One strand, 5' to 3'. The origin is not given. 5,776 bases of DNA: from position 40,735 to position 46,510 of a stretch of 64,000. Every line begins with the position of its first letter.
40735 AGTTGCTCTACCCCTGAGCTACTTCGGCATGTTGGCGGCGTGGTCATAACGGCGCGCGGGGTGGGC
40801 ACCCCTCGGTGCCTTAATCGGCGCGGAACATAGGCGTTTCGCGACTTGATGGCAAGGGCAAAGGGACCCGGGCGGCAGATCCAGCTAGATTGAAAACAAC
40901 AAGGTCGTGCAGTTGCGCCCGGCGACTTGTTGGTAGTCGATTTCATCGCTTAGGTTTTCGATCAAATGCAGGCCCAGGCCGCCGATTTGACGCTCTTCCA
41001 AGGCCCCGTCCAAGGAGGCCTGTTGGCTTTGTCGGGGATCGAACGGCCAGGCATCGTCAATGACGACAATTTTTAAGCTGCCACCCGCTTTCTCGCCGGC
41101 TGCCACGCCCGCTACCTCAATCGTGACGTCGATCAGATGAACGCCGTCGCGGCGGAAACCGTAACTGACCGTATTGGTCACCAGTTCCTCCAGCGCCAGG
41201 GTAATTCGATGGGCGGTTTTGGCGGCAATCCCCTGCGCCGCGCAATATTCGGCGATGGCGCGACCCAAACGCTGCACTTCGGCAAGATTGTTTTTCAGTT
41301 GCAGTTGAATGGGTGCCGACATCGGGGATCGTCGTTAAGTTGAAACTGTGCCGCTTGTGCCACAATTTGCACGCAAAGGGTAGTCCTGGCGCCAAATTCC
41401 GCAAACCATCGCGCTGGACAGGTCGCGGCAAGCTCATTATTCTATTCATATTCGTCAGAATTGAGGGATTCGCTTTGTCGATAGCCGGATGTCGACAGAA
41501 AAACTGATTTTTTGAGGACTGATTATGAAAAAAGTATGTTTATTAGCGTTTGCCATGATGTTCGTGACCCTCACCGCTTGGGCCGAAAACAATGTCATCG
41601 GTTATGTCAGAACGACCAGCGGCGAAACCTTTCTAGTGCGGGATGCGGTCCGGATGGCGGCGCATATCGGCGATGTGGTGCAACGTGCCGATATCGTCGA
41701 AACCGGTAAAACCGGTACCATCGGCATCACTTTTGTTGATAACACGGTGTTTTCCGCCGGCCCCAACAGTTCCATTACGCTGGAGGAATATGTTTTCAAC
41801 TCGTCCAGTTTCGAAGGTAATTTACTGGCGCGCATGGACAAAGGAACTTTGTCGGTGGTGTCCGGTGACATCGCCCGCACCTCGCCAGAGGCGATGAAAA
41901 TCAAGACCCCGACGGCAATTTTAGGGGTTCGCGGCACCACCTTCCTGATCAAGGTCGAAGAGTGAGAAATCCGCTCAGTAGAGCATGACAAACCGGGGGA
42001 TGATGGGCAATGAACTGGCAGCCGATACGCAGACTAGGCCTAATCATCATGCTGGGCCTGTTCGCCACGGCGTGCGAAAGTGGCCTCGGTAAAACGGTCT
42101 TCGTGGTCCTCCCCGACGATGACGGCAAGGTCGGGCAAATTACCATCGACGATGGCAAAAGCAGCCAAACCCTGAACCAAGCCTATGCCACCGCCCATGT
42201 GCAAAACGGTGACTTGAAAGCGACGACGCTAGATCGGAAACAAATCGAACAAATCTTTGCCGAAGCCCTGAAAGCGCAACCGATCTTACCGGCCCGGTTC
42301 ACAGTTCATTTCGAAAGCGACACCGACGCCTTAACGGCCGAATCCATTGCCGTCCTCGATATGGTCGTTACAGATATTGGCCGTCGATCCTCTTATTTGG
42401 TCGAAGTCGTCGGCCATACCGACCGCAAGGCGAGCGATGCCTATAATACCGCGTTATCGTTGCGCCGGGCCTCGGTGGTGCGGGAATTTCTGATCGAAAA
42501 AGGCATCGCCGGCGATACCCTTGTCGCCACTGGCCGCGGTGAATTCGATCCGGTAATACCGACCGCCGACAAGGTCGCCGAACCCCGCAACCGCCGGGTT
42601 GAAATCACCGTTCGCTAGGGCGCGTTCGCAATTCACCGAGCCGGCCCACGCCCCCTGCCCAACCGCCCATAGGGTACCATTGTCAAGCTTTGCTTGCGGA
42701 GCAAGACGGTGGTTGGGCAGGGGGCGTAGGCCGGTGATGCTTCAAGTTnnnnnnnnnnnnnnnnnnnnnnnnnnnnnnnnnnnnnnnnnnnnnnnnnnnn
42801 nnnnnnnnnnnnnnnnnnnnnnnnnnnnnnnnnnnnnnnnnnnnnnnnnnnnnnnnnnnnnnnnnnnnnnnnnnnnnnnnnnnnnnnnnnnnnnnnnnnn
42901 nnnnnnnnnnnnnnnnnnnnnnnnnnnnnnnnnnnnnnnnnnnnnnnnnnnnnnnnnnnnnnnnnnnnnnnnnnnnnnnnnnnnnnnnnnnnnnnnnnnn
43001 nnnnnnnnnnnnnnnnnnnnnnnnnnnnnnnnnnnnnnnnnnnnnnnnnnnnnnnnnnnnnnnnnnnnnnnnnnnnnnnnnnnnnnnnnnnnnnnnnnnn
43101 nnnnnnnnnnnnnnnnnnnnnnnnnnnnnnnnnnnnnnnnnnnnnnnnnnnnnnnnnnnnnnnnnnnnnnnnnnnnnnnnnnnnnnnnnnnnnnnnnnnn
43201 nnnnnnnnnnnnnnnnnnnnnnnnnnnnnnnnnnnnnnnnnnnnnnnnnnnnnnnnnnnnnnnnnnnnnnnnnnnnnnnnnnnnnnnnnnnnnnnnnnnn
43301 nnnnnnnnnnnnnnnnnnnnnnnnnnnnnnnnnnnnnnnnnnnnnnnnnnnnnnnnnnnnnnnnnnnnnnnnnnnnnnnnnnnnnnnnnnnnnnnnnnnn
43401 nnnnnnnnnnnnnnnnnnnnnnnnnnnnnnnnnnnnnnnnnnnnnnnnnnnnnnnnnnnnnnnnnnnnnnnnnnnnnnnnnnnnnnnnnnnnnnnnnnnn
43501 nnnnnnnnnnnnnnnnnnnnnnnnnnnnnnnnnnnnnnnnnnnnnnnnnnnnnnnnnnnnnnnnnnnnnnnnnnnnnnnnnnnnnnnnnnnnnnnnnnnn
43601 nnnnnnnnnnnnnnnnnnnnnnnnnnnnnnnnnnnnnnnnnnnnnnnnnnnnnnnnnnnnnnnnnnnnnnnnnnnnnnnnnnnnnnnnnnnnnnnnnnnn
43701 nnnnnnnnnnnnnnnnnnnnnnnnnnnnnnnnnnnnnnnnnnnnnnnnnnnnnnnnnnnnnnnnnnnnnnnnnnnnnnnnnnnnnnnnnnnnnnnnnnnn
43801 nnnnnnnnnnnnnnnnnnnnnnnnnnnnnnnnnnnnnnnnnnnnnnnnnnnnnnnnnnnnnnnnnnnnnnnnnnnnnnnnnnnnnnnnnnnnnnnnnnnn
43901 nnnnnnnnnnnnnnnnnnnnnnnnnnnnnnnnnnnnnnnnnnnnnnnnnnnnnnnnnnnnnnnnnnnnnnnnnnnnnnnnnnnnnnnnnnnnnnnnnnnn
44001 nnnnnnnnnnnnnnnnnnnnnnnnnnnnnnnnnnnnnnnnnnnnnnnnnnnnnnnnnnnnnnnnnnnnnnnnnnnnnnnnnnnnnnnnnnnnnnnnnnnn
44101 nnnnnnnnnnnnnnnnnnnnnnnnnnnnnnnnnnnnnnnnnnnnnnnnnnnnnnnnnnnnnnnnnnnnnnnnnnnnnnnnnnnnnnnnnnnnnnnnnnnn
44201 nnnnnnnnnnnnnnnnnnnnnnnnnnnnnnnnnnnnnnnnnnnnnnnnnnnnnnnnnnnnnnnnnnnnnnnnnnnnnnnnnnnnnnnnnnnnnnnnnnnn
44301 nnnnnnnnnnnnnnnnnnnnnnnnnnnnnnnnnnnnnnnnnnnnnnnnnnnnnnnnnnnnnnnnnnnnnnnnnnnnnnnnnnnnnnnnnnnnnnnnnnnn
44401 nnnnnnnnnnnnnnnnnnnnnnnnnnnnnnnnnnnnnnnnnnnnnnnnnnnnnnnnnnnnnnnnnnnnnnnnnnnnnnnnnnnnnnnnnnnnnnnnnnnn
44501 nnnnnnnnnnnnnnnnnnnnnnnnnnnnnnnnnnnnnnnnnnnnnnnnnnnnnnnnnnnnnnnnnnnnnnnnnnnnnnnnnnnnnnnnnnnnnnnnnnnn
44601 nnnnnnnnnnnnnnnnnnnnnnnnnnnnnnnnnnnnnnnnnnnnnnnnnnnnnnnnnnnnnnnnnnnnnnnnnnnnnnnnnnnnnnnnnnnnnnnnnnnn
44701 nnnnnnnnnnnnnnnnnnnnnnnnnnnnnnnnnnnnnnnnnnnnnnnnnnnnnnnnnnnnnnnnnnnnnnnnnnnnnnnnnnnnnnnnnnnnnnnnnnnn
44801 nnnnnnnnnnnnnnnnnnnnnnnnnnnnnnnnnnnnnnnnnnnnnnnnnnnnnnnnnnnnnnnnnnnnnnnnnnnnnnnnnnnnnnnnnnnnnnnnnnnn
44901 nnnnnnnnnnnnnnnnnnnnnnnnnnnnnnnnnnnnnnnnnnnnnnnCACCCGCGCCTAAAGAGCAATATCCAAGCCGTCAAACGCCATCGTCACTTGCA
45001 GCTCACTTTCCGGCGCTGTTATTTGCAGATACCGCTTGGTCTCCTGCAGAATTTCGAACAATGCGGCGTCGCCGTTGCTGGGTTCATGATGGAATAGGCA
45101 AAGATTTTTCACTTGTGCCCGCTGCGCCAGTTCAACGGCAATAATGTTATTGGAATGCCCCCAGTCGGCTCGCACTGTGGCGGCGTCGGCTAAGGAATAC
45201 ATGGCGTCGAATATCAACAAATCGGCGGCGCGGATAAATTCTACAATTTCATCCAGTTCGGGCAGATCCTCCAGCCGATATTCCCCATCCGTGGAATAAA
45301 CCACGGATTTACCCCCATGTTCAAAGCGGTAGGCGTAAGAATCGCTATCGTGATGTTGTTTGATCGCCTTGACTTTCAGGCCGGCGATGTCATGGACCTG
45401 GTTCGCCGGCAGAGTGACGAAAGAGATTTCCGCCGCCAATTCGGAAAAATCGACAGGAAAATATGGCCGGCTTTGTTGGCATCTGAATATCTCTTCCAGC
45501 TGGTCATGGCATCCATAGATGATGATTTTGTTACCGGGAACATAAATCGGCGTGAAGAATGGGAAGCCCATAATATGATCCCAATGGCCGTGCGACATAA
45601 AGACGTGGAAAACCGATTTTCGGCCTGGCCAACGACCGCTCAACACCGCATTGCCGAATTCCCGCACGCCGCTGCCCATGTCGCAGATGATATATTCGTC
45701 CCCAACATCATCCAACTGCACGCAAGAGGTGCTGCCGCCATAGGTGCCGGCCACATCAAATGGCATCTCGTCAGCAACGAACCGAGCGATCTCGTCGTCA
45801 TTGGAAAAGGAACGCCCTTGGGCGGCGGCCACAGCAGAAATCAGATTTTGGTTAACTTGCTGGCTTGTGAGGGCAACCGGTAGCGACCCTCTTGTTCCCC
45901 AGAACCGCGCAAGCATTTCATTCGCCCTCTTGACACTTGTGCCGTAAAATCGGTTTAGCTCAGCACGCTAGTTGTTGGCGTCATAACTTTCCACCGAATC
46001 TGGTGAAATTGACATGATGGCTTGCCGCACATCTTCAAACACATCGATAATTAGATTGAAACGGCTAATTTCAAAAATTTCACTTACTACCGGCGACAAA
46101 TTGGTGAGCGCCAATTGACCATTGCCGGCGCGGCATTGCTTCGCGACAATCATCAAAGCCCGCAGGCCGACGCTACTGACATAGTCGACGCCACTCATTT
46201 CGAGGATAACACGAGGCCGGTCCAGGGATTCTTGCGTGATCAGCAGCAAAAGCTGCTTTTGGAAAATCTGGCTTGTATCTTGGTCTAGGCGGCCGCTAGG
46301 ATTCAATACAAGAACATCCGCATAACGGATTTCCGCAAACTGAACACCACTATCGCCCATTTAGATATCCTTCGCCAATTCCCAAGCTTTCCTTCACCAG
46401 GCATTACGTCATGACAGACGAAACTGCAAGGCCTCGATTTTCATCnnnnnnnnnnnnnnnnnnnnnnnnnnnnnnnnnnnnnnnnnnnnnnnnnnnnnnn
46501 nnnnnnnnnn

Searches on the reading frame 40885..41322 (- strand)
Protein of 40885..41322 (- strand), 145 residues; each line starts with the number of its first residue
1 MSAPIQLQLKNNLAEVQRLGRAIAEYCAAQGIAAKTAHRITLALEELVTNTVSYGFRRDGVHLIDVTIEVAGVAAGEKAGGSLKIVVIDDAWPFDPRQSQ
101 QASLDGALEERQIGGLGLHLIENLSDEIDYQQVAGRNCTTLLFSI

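Call 39: search_protein_families(library=pfam, proteins=[window:40885-41322:-], max_evalue=0.0001)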
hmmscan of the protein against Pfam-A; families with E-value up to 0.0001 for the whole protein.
window:40885-41322:- (145 aa): 1 family
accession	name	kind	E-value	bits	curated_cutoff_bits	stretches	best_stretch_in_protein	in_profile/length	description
PF13581.12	HATPase_c_2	-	4.9e-22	78.7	27.4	1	11-141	3-125/127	Histidine kinase-like ATPase domain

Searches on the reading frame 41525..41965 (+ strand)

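Call 39: search_protein_families(library=pfam, proteins=[window:41525-41965:+], max_evalue=0.0001)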
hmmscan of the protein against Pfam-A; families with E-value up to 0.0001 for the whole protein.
window:41525-41965:+ (146 aa): 1 family
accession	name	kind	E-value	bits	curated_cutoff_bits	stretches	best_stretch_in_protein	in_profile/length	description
PF04773.18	FecR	-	6.5e-08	33.4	24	1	57-143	2-81/97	FecR protein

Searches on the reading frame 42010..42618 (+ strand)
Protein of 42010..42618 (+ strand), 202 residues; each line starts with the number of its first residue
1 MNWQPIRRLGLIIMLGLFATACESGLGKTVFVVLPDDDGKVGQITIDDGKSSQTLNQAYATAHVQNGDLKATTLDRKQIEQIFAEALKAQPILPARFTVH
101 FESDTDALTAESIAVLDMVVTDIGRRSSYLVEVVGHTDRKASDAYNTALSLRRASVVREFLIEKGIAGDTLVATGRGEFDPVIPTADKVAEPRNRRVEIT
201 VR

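Call 39: search_protein_families(library=pfam, proteins=[window:42010-42618:+], max_evalue=0.0001)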
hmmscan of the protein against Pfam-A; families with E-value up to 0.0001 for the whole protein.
window:42010-42618:+ (202 aa): 1 family
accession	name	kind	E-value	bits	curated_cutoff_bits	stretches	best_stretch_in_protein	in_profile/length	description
PF00691.25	OmpA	-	5.2e-17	62.4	27.2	1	101-195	2-98/98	OmpA family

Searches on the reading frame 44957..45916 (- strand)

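Call 39: search_protein_families(library=pfam, proteins=[window:44957-45916:-], max_evalue=0.0001)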
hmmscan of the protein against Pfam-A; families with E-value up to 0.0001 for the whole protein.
window:44957-45916:- (319 aa): 2 families
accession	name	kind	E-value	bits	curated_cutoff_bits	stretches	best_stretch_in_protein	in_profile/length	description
PF12706.13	Lactamase_B_2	-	1.7e-18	67.4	27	1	99-277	26-200/200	Beta-lactamase superfamily domain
PF00753.33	Lactamase_B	-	4.9e-05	23.8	22.7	0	101-222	43-161/196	Metallo-beta-lactamase superfamily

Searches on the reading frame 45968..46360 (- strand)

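Call 39: search_protein_families(library=pfam, proteins=[window:45968-46360:-], max_evalue=0.0001)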
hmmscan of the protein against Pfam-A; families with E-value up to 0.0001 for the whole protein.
window:45968-46360:- (130 aa): 2 families
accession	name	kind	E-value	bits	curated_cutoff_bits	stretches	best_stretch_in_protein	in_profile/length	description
PF01740.26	STAS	-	1.1e-17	64.2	22.6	1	14-114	8-106/106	STAS domain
PF13466.11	STAS_2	-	1.6e-10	41.4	29.2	1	22-101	4-79/80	STAS domain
